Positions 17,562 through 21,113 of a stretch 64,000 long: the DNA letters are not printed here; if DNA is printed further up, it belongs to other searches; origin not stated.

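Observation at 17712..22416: Orphan cbbQ-nudix-cbbO-like AAA+/VWA triad with an embedded CoA-type Nudix hydrolase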

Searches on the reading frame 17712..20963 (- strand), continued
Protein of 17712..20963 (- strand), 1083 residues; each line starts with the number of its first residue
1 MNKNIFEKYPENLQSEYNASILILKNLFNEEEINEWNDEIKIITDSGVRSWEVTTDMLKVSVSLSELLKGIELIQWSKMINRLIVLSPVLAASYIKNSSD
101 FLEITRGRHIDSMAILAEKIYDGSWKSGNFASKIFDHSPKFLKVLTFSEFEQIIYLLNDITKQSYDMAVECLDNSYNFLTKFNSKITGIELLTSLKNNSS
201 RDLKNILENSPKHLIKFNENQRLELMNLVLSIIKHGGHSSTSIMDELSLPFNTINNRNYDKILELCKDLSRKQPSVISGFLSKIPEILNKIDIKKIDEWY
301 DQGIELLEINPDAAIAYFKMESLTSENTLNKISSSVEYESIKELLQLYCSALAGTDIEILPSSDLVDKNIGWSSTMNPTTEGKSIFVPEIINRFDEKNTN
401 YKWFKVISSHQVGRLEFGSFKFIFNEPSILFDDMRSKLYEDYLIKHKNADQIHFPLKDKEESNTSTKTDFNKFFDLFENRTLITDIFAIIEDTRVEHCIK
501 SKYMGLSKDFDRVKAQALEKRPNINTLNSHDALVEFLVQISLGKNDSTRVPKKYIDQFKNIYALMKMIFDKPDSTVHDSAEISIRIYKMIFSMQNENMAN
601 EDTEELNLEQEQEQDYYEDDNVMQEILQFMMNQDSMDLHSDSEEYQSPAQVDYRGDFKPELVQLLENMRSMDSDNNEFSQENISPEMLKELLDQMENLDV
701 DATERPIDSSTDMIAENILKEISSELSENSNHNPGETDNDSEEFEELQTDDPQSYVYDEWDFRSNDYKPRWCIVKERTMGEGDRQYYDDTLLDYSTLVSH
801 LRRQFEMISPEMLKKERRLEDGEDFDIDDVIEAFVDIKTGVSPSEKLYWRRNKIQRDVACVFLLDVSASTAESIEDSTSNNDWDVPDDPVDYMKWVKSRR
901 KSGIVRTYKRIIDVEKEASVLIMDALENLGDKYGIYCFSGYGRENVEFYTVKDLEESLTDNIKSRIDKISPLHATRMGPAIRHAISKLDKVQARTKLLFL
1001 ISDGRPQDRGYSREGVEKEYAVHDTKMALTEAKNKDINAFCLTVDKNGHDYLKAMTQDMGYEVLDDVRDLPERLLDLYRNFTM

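Call 19: find_related_loci(query=A1, collection=genome_contigs, flank=8000)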
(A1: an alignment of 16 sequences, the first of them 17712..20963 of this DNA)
Query A1 (1083 aa) in genome_contigs; peptide patterns used: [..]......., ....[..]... (x = any residue, [..] = any of these).
599 stretches matched a pattern (row limit reached: there are more); 526 encode a relative of the query (tblastn E <= 1e-3); the best 80 are kept; 80 distinct loci.
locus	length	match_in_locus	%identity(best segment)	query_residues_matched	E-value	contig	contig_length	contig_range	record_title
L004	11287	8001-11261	76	4-1083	0e+0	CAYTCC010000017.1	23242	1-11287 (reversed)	MAG TPA_asm: uncultured Dehalococcoidia bacterium isolate binchicken_co48_587 genome assembly, contig: NODE_3361_length_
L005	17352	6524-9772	77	4-1083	0e+0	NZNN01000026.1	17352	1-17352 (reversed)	MAG: Chloroflexota bacterium isolate EAC84 101821, whole genome shotgun sequence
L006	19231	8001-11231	45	8-1083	0e+0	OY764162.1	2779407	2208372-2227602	MAG: Dehalococcoidia bacterium isolate c2b86379-bd31-4c30-aa6f-eeb60e07e050 genome assembly, chromosome: 1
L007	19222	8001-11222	45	8-1083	0e+0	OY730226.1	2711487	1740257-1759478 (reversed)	MAG: Dehalococcoidia bacterium isolate c007961a-0c0c-4106-a690-a869d044ef0b genome assembly, chromosome: 1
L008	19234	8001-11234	44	6-1083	0e+0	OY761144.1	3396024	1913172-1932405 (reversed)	MAG: Dehalococcoidia bacterium isolate d500c233-76a3-46e4-a508-06ea1f82037c genome assembly, chromosome: 1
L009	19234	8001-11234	45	8-1083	0e+0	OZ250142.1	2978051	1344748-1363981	MAG: Dehalococcoidia bacterium isolate 13a55ce7-f3ff-41cd-ba24-a08289399ae9 genome assembly, chromosome: 1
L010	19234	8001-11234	46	8-1083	0e+0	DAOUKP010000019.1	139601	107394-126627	MAG TPA_asm: Dehalococcoidia bacterium isolate S7_351 k113_2602027, whole genome shotgun sequence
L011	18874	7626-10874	46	6-1083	0e+0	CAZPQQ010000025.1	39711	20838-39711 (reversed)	MAG TPA_asm: uncultured Dehalococcoidia bacterium isolate SRP308112_co1_348 genome assembly, contig: NODE_1139_length_39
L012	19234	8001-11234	46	8-1083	0e+0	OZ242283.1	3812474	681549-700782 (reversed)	MAG: Dehalococcoidia bacterium isolate d63046ed-7a55-4dc1-8bb2-d3050b7f4681 genome assembly, chromosome: 1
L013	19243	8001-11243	46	6-1083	0e+0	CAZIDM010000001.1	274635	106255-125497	MAG TPA_asm: uncultured Dehalococcoidia bacterium isolate SRP109090_co1_248 genome assembly, contig: NODE_12_length_2746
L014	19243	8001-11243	46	6-1083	0e+0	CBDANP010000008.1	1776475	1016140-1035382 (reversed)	MAG: Dehalococcoidia bacterium isolate b4c8b7c9-9533-4910-ac39-d933c6e21fa7 genome assembly, contig: contig_8, whole gen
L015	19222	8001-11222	45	8-1083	0e+0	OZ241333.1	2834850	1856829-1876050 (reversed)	MAG: Dehalococcoidia bacterium isolate d207695e-97df-45e8-9d78-a3ca6e64d348 genome assembly, chromosome: 1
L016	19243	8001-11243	45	6-1083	0e+0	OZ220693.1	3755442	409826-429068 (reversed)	MAG: Dehalococcoidia bacterium isolate bb874fd2-ee0c-4288-94b4-44cbacb43f92 genome assembly, chromosome: 1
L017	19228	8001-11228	44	8-1083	0e+0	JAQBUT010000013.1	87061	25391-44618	MAG: Chloroflexota bacterium isolate casp150-mb.159 NODE_608_length_87061_cov_0.445056, whole genome shotgun sequence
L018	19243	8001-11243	46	6-1083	0e+0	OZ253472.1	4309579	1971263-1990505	MAG: Dehalococcoidia bacterium isolate 530a8394-237e-405c-b316-5e5b388c5070 genome assembly, chromosome: 1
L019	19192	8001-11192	44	8-1083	0e+0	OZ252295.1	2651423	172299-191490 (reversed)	MAG: Dehalococcoidia bacterium isolate bb6609b8-c10d-4c51-b0bf-6d14bd0032a3 genome assembly, chromosome: 1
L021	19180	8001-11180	44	12-1083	0e+0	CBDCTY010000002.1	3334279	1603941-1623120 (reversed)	MAG: Dehalococcoidia bacterium isolate 8d763e54-a689-437c-9121-06e6f54ce659 genome assembly, contig: contig_2, whole gen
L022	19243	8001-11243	45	6-1083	0e+0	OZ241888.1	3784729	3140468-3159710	MAG: Dehalococcoidia bacterium isolate 46affbec-5afd-4908-a2aa-6a71a6f589da genome assembly, chromosome: 1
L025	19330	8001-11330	44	3-1083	0e+0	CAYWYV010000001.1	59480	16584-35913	MAG TPA_asm: uncultured Dehalococcoidia bacterium isolate SRP077602_co4_497 genome assembly, contig: NODE_685_length_594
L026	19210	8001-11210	45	8-1083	0e+0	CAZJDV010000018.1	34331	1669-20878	MAG TPA_asm: uncultured Dehalococcoidia bacterium isolate SRP308112_co1_387 genome assembly, contig: NODE_1543_length_34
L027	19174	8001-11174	43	12-1083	0e+0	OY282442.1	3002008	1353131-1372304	MAG: uncultured Dehalococcoidia bacterium genome assembly, chromosome: 1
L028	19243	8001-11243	45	6-1083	0e+0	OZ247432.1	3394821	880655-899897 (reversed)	MAG: Dehalococcoidia bacterium isolate 9f0a9a3c-fef9-4240-ab4a-9ab2d70ca0d2 genome assembly, chromosome: 1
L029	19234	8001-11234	45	8-1083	0e+0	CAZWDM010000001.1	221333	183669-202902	MAG TPA_asm: uncultured Dehalococcoidia bacterium isolate SRP109090_co1_127 genome assembly, contig: NODE_27_length_2213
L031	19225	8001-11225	43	3-1083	0e+0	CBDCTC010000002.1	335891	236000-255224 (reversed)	MAG: Dehalococcoidia bacterium isolate 84f1e96c-5f89-47d0-9b41-bcaa3e3d8f53 genome assembly, contig: contig_2, whole gen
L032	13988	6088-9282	44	8-1083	0e+0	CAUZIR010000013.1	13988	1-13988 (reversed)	MAG: Dehalococcoidia bacterium isolate CB21_323.7 genome assembly, contig: Ga0302123_10002042, whole genome shotgun sequ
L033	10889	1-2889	48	134-1083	0e+0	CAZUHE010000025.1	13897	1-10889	MAG TPA_asm: uncultured Dehalococcoidia bacterium isolate SRP092796_co3_583 genome assembly, contig: NODE_8710_length_13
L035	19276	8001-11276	44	6-1083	0e+0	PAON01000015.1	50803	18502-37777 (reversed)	MAG: Dehalococcoidia bacterium isolate SAT215 49303, whole genome shotgun sequence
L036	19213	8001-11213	45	6-1082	0e+0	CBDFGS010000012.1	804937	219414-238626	MAG: Dehalococcoidia bacterium isolate 59cce99e-a588-4de2-b07e-a8077d89f863 genome assembly, contig: contig_12, whole ge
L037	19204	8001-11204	43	10-1083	0e+0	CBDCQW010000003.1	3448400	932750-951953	MAG: Dehalococcoidia bacterium isolate 156317b5-1015-4f7b-970c-a7c120c590d5 genome assembly, contig: contig_3, whole gen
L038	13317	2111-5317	46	6-1083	0e+0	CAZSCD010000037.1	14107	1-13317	MAG TPA_asm: uncultured Dehalococcoidia bacterium isolate SRP092796_co2_510 genome assembly, contig: k141_144220, whole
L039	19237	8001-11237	42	8-1083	0e+0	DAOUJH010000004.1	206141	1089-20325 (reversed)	MAG TPA_asm: Dehalococcoidia bacterium isolate S32_256 k113_648137, whole genome shotgun sequence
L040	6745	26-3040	46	73-1083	0e+0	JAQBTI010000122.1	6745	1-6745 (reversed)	MAG: Chloroflexota bacterium isolate casp150-mb.113 NODE_27823_length_6745_cov_0.051610, whole genome shotgun sequence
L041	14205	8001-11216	42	6-1083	0e+0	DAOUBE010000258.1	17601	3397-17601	MAG TPA_asm: Dehalococcoidia bacterium isolate H68_708 k101_234279, whole genome shotgun sequence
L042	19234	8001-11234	42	8-1083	0e+0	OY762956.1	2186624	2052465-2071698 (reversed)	MAG: Dehalococcoidia bacterium isolate caf6cba7-c187-4a53-abc2-184ab5dfaca7 genome assembly, chromosome: 1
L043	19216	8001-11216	43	6-1083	0e+0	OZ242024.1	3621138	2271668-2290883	MAG: Dehalococcoidia bacterium isolate d43f8009-68d3-414f-887a-1f958e937587 genome assembly, chromosome: 1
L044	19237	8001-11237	42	8-1082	0e+0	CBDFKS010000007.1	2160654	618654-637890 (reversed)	MAG: Dehalococcoidia bacterium isolate c4dad43c-b7b6-47a6-a77d-83e0dddb64fa genome assembly, contig: contig_7, whole gen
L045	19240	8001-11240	43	10-1082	0e+0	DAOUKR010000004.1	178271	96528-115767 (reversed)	MAG TPA_asm: Dehalococcoidia bacterium isolate S7_355 k113_1240696, whole genome shotgun sequence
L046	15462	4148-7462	41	1-1082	0e+0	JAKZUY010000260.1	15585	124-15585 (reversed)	MAG: Dehalococcoidia bacterium isolate Langseth_MAG_00097 Langseth_MAG_00097_000000000260, whole genome shotgun sequence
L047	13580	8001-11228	43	8-1082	0e+0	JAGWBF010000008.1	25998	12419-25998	MAG: Dehalococcoidia bacterium isolate 277c_26 scaffold_1606, whole genome shotgun sequence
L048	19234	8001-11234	46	8-1083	0e+0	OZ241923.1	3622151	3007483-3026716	MAG: Dehalococcoidia bacterium isolate 97b7e7e8-eacd-433b-a875-92d102a9312a genome assembly, chromosome: 1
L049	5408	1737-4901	41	6-1083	0e+0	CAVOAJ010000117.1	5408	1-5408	MAG: Dehalococcoidia bacterium isolate CBN3_323.8 genome assembly, contig: Ga0302135_10009789, whole genome shotgun sequ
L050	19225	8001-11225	42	3-1083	0e+0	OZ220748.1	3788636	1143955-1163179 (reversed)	MAG: Dehalococcoidia bacterium isolate 6c7b36c8-b3ab-4b4c-a352-7e98d29eb5d7 genome assembly, chromosome: 1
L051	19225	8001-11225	41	10-1082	0e+0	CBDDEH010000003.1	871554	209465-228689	MAG: Dehalococcoidia bacterium isolate ab2729b3-5e60-47ca-9461-4bcedbe27f68 genome assembly, contig: contig_3, whole gen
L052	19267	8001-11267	42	6-1082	0e+0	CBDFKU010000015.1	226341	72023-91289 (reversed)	MAG: Dehalococcoidia bacterium isolate a7bf128d-a2e1-49ec-b4e9-dcd6821f012d genome assembly, contig: contig_15, whole ge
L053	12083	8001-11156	41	6-1083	0e+0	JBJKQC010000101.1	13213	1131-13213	MAG: Dehalococcoidia bacterium isolate Bin_24 S1Ck127_1487103_flag_1_multi_6.0000_len_13213, whole genome shotgun sequen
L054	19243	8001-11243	42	8-1083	0e+0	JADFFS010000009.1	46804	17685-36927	MAG: Chloroflexota bacterium isolate B28T3L11 B28T3L11_NODE454, whole genome shotgun sequence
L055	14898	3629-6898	42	8-1083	0e+0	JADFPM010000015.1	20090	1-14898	MAG: Chloroflexota bacterium isolate B73T1L10 B73T1L10_NODE3737, whole genome shotgun sequence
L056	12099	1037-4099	42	36-1083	0e+0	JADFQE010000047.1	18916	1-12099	MAG: Chloroflexota bacterium isolate B78T1L10 B78T1L10_NODE4097, whole genome shotgun sequence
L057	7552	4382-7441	42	36-1082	0e+0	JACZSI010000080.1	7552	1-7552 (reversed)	MAG: Chloroflexota bacterium isolate B10T3L14 B10T3L14_NODE8977, whole genome shotgun sequence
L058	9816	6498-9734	42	8-1082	0e+0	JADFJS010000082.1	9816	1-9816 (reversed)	MAG: Chloroflexota bacterium isolate B43T3L11 B43T3L11_NODE7981, whole genome shotgun sequence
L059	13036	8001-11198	43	8-1082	0e+0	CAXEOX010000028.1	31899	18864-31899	MAG TPA_asm: uncultured bacterium isolate ERR599159_concoct_54 genome assembly, contig: ERZ842013.405, whole genome shot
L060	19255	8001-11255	45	8-1083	0e+0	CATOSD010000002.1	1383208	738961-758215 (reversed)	MAG: uncultured Dehalococcoidia bacterium isolate 4f5989e1-1bb7-4cc9-858f-0bb28372e22c genome assembly, contig: contig_2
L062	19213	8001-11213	42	6-1083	0e+0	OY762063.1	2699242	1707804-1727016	MAG: Dehalococcoidia bacterium isolate 5405c63e-44e1-4988-9b68-fe709a885d54 genome assembly, chromosome: 1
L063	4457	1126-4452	40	6-1082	0e+0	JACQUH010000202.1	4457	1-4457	MAG: Chloroflexi bacterium isolate NC_groundwater_1432_Ag_S-0.65um_63_32 S_p65_S5_coassembly_k141_3276952, whole genome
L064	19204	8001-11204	42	8-1083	0e+0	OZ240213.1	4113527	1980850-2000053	MAG: Dehalococcoidia bacterium isolate 72fd1f58-039a-43d1-a234-fad5f02d9593 genome assembly, chromosome: 1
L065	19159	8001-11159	40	8-1083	0e+0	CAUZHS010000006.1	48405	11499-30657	MAG: Dehalococcoidia bacterium isolate CB21_323.39 genome assembly, contig: Ga0302123_10000192, whole genome shotgun seq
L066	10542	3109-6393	42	8-1082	0e+0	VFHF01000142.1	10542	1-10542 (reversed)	MAG: SAR202 cluster bacterium isolate OSU_TB47 TB47_142, whole genome shotgun sequence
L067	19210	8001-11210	41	8-1082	0e+0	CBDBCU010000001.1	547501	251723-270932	MAG: Dehalococcoidia bacterium isolate b7e64017-226b-4aac-beac-0e83de6cf32f genome assembly, contig: contig_1, whole gen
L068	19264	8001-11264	41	8-1083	0e+0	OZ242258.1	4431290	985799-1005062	MAG: Dehalococcoidia bacterium isolate ebb30a51-fd80-4f91-a9df-d4bc6488b8f2 genome assembly, chromosome: 1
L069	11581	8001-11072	40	35-1083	0e+0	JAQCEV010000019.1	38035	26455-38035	MAG: Chloroflexota bacterium isolate casp40-mb.130 NODE_2512_length_38035_cov_0.087806, whole genome shotgun sequence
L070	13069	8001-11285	42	8-1082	0e+0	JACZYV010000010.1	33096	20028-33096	MAG: Chloroflexota bacterium isolate B27T3L14 B27T3L14_NODE596, whole genome shotgun sequence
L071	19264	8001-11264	41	8-1083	0e+0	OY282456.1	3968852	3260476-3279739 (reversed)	MAG: uncultured Dehalococcoidia bacterium genome assembly, chromosome: 1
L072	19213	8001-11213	42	6-1083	0e+0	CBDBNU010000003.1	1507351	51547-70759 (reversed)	MAG: Dehalococcoidia bacterium isolate 71a96c89-020c-4782-a771-d9249ff8f4bc genome assembly, contig: contig_3, whole gen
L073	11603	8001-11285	41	8-1082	0e+0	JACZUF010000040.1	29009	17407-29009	MAG: Chloroflexota bacterium isolate B15T1B11 B15T1B11_NODE230, whole genome shotgun sequence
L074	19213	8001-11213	42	6-1083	0e+0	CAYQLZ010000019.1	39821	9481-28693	MAG TPA_asm: uncultured Dehalococcoidia bacterium isolate SRP109090_co1_36 genome assembly, contig: NODE_1259_length_398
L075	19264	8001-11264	41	8-1083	0e+0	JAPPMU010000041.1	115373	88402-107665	MAG: Chloroflexota bacterium isolate RHO3_bin_54 NODE_397_length_115373_cov_15.314920, whole genome shotgun sequence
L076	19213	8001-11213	42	8-1082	0e+0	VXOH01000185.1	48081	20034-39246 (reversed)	MAG: Chloroflexi bacterium isolate SB0662_bin_28 NODE_751_length_48081_cov_27.590534, whole genome shotgun sequence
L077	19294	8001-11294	41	8-1082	0e+0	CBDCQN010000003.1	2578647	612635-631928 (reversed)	MAG: Dehalococcoidia bacterium isolate 997938ad-5f2c-4502-9bad-db81906396c3 genome assembly, contig: contig_3, whole gen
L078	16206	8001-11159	40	6-1083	0e+0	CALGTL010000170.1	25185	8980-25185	MAG TPA_asm: uncultured Dehalococcoidia bacterium isolate ERR2206752_bin.53_CONCOCT_v1.1_MAG genome assembly, contig: ER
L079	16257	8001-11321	41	6-1082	0e+0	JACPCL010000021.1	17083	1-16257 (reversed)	MAG: Chloroflexi bacterium isolate NC_groundwater_282_Ag_S-0.65um_62_13 S6_GD2017_2_S65_scaffold_1725, whole genome shot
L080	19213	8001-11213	42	8-1083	0e+0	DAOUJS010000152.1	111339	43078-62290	MAG TPA_asm: Dehalococcoidia bacterium isolate S34_277 k113_540515, whole genome shotgun sequence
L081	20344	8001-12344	42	8-1083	0e+0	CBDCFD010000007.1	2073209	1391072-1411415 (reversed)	MAG: Dehalococcoidia bacterium isolate 00984b42-5fdc-41aa-b48b-cfc3a05d4d85 genome assembly, contig: contig_7, whole gen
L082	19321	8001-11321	41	8-1082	0e+0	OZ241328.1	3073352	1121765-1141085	MAG: Dehalococcoidia bacterium isolate 7e64c242-f5c6-42d9-bcc4-5b07c16e2bb2 genome assembly, chromosome: 1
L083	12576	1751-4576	45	145-1083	0e+0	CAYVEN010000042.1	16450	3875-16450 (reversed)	MAG TPA_asm: uncultured Dehalococcoidia bacterium isolate SRP109090_co1_259 genome assembly, contig: NODE_5103_length_16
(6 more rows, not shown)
